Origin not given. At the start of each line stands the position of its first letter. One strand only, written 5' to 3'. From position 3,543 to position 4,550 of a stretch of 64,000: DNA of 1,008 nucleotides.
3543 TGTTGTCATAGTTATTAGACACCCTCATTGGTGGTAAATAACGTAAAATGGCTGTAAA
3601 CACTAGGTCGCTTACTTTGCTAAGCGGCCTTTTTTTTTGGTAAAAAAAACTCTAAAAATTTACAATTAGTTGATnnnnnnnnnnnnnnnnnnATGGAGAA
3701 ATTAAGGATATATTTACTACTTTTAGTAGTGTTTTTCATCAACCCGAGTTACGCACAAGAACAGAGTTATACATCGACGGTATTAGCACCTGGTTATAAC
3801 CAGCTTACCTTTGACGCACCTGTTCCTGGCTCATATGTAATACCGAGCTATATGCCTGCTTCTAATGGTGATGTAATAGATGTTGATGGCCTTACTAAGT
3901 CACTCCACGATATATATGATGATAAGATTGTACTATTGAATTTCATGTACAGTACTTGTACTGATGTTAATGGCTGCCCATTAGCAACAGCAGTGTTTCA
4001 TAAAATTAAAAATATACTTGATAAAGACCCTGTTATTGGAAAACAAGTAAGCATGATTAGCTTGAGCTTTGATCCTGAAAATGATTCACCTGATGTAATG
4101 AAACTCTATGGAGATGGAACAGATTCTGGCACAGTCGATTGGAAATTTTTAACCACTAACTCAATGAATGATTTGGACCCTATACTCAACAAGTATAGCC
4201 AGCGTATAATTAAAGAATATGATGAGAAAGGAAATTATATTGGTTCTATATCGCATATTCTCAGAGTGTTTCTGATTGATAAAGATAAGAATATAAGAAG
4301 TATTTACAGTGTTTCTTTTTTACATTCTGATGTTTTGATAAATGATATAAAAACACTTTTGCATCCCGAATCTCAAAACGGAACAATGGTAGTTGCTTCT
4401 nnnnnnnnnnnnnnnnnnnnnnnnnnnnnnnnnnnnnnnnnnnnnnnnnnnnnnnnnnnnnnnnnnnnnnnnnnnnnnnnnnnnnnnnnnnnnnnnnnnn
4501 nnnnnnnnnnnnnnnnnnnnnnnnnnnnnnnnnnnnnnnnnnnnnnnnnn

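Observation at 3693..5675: Sco1/SenC copper chaperone and MauG-like di-haem peroxidase fused into one polypeptide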

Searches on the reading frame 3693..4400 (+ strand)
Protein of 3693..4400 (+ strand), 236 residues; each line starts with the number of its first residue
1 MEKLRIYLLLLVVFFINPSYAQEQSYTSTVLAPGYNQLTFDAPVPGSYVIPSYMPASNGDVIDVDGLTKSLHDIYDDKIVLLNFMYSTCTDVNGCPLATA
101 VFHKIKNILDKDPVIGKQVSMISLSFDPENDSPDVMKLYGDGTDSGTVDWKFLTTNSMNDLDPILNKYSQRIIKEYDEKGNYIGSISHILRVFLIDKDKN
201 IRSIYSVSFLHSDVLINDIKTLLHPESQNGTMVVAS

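Call 12: search_solved_structures(query=window:3693-4400:+, max_evalue=1, show_alignments=5)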
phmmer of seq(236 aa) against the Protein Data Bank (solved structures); distinct sequences matched with E-value up to 1: 12.
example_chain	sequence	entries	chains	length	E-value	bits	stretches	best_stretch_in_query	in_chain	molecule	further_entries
4hde_A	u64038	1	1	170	4.7e-08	36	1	77-222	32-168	SCO1/SenC family lipoprotein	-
1xzo_A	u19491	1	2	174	1.4e-07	34.4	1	65-221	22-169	Hypothetical protein ypmQ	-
1on4_A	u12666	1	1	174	1.4e-07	34.4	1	65-221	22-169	Sco1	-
2k6v_A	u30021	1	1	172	0.00046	23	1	75-141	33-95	Putative cytochrome c oxidase assembly protein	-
4wbj_A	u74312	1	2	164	0.00068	22.4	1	76-206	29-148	Blr1131 protein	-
4wbr_D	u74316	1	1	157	0.00076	22.3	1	77-206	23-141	Blr1131 protein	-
3me7_A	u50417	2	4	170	0.016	17.9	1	62-172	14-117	Putative uncharacterized protein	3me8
4txo_D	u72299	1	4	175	0.017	17.9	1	77-206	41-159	Blr1131 protein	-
6neq_z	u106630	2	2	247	0.67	12.6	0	163-202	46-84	Translation initiation factor IF-3, mitochondrial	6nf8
9hfm_8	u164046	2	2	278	0.81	12.3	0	163-202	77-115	Translation initiation factor IF-3, mitochondrial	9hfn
7po0_8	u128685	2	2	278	0.95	12.1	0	164-202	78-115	Mitochondrial translational initiation factor 3, isoform CRA_a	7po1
6rw4_8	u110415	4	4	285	0.99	12.1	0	164-202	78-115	Translation initiation factor IF-3, mitochondrial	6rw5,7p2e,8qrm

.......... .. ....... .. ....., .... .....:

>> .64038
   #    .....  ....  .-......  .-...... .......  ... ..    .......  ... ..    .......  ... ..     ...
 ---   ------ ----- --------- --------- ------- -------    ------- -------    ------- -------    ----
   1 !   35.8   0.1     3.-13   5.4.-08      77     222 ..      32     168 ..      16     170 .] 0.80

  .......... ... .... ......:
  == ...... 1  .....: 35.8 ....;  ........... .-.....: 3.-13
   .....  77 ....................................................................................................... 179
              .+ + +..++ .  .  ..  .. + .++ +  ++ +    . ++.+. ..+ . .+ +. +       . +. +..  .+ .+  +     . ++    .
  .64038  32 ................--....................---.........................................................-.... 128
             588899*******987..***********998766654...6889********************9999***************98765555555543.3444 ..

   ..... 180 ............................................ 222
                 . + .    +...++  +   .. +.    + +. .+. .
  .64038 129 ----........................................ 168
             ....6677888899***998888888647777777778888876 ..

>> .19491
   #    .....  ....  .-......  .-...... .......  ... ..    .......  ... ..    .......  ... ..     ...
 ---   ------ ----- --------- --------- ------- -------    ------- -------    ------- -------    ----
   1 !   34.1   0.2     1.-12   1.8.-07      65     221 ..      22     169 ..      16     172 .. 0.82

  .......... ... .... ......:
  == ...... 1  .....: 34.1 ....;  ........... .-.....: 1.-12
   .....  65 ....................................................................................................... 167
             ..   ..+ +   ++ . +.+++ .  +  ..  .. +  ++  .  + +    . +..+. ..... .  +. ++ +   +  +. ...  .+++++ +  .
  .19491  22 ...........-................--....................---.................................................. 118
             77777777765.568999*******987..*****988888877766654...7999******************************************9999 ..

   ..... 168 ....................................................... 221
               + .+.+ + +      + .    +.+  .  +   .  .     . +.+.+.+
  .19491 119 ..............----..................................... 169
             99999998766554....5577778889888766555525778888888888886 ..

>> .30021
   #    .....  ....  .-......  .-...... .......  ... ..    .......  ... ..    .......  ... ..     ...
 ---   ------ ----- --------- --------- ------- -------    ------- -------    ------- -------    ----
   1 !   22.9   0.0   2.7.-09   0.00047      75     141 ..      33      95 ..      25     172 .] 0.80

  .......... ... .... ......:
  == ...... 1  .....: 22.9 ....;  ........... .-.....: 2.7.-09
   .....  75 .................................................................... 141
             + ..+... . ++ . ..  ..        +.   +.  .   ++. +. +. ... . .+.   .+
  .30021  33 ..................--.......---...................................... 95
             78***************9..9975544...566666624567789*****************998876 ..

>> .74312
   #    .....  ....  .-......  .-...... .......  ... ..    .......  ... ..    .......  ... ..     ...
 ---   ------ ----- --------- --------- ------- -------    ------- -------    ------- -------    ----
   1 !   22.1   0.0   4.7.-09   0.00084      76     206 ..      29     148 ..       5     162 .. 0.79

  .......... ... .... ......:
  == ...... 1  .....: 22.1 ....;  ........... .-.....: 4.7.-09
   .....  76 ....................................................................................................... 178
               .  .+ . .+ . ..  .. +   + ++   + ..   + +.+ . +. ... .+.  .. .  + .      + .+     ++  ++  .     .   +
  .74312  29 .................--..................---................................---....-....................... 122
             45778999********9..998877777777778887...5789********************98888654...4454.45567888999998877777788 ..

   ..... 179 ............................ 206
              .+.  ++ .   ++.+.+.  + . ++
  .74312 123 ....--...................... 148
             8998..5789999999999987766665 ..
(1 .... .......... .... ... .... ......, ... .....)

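Call 59: search_protein_representatives(protein=window:3756-4397:+)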
Query: 214 residues. Proteins with E-value up to 0.001 (for the whole library): 3333; up to 1e-10: 514; up to 1e-30: 99. The best 150 are listed.
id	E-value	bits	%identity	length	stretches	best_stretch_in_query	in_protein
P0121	1.7e-90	318.5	66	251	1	1-214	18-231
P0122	1.5e-65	237.0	52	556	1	8-205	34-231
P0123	2.7e-63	229.6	52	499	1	7-209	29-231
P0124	4.5e-63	228.9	53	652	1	9-203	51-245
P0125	1.1e-61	224.4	53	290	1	7-205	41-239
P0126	4.4e-61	222.4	40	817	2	11-206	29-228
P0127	9.3e-61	221.4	55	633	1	9-204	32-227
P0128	3.2e-60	219.6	50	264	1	8-202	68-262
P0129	5.7e-58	212.3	51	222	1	8-201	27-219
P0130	7.5e-57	208.6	48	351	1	8-205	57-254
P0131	1.2e-55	204.7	49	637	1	8-204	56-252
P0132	2.9e-55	203.4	47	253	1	8-206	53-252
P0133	4.8e-55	202.7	48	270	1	18-206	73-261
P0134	8.7e-55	201.9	46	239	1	9-205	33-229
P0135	1.3e-54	201.3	51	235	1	10-202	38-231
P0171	1.9e-41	158.3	44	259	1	4-203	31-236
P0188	9.2e-37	143.0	37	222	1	17-204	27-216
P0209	4.1e-33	131.0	37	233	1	15-203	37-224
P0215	8.0e-32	126.8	37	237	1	18-205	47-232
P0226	3.2e-30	121.6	35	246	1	21-207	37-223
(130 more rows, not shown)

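Call 62: find_encoding_contigs(protein=P0188, flank=5000, max_places=3)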
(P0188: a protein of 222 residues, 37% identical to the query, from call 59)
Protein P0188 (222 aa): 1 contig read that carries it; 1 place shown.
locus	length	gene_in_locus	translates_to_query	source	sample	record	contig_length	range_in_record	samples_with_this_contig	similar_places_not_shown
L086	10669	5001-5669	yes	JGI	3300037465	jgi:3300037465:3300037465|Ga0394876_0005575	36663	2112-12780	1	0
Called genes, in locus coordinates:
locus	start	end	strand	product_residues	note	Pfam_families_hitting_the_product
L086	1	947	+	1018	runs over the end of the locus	?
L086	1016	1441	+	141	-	PF07370:DUF1489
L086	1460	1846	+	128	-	PF14552:Tautomerase_2, PF01361:Tautomerase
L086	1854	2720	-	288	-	PF02678:Pirin, PF05726:Pirin_C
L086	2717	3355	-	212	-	PF04773:FecR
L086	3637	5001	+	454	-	PF05694:SBP56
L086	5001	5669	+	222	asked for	PF02630:SCO1-SenC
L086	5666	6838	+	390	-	PF00034:Cytochrom_C (faint), PF03150:CCP_MauG, PF21419:RoxA-like_Cyt-c (weak)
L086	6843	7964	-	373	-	PF01266:DAO, PF13450:NAD_binding_8 (weak)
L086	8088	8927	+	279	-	PF09140:MipZ, PF10609:ParA (weak), PF13614:AAA_31 (weak), PF01656:CbiA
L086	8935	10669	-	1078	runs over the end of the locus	PF12773:DZR, PF13240:Zn_Ribbon_1 (weak), PF13248:Zn_ribbon_3 (faint), PF24463:DUF7577 (weak), PF00211:Guanylate_cyc, PF13191:AAA_16, PF13424:TPR_12, PF17874:TPR_MalT, +1 more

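Call 63: find_encoding_contigs(protein=P0226, flank=5000, max_places=3)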
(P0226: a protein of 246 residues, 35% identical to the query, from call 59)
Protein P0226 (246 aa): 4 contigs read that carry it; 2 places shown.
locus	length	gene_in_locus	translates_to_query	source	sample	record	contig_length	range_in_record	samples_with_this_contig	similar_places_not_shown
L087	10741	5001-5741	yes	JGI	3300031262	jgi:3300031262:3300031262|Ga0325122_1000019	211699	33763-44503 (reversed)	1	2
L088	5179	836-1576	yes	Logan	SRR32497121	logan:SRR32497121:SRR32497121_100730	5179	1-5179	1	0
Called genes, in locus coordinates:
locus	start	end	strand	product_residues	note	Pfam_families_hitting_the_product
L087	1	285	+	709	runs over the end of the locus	PF00378:ECH_1, PF16113:ECH_2, PF02737:3HCDH_N, PF00725:3HCDH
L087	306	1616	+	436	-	PF00108:Thiolase_N, PF02803:Thiolase_C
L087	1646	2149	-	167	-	PF13404:HTH_AsnC-type, PF13412:HTH_24, PF01037:AsnC_trans_reg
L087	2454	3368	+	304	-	PF00126:HTH_1, PF03466:LysR_substrate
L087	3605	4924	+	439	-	PF05694:SBP56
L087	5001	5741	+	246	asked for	PF02630:SCO1-SenC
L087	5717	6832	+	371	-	PF03150:CCP_MauG, PF00034:Cytochrom_C (faint)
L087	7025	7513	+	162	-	PF01613:Flavin_Reduct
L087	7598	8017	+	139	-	PF00472:RF-1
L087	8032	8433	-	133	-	-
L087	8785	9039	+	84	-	PF02597:ThiS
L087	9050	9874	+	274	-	PF05690:ThiG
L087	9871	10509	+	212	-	PF02581:TMP-TENI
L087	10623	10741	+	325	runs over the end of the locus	PF05235:CHAD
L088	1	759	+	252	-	?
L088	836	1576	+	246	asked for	PF02630:SCO1-SenC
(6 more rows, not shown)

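Call 64: find_encoding_contigs(protein=P0171, flank=6000, max_places=3)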
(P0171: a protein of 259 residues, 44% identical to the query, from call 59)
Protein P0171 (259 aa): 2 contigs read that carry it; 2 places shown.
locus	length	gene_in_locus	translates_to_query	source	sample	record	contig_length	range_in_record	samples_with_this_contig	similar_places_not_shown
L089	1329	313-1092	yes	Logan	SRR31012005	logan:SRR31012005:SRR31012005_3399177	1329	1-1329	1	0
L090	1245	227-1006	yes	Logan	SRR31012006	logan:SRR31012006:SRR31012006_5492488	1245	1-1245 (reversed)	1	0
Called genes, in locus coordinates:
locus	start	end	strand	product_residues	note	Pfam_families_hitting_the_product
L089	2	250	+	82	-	?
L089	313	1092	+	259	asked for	PF02630:SCO1-SenC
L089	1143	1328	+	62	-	?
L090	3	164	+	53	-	?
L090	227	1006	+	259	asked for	PF02630:SCO1-SenC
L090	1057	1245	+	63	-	?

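Call 65: find_encoding_contigs(protein=P0215, flank=6000, max_places=3)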
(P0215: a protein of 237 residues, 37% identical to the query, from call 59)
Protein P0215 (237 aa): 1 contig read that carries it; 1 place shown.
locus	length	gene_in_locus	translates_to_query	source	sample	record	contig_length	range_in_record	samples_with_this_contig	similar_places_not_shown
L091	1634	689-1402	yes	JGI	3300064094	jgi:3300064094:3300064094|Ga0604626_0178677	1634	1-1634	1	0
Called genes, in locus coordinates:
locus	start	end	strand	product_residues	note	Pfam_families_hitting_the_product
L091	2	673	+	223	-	?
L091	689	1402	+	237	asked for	PF02630:SCO1-SenC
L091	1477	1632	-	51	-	?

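Call 66: find_encoding_contigs(protein=P0209, flank=6000, max_places=3)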
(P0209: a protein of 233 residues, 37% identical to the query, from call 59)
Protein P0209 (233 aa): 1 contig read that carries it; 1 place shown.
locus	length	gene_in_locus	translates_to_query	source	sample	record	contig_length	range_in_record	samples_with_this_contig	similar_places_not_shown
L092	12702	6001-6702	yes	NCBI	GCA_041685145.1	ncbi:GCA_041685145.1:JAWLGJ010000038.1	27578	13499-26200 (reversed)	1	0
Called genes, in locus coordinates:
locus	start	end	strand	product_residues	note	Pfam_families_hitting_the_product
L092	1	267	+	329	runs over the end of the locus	PF13280:WYL, PF25583:WCX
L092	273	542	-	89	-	-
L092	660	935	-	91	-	PF06568:YjiS-like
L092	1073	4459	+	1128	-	PF03704:BTAD, PF13424:TPR_12 (faint), PF10923:BrxC_BrxD (faint), PF13191:AAA_16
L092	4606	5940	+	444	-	PF05694:SBP56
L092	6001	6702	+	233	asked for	PF02630:SCO1-SenC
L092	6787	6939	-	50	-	-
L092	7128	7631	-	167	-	-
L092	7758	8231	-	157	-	-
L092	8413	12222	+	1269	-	PF03704:BTAD, PF13191:AAA_16, PF13401:AAA_22 (weak), PF13424:TPR_12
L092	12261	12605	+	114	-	PF09864:MliC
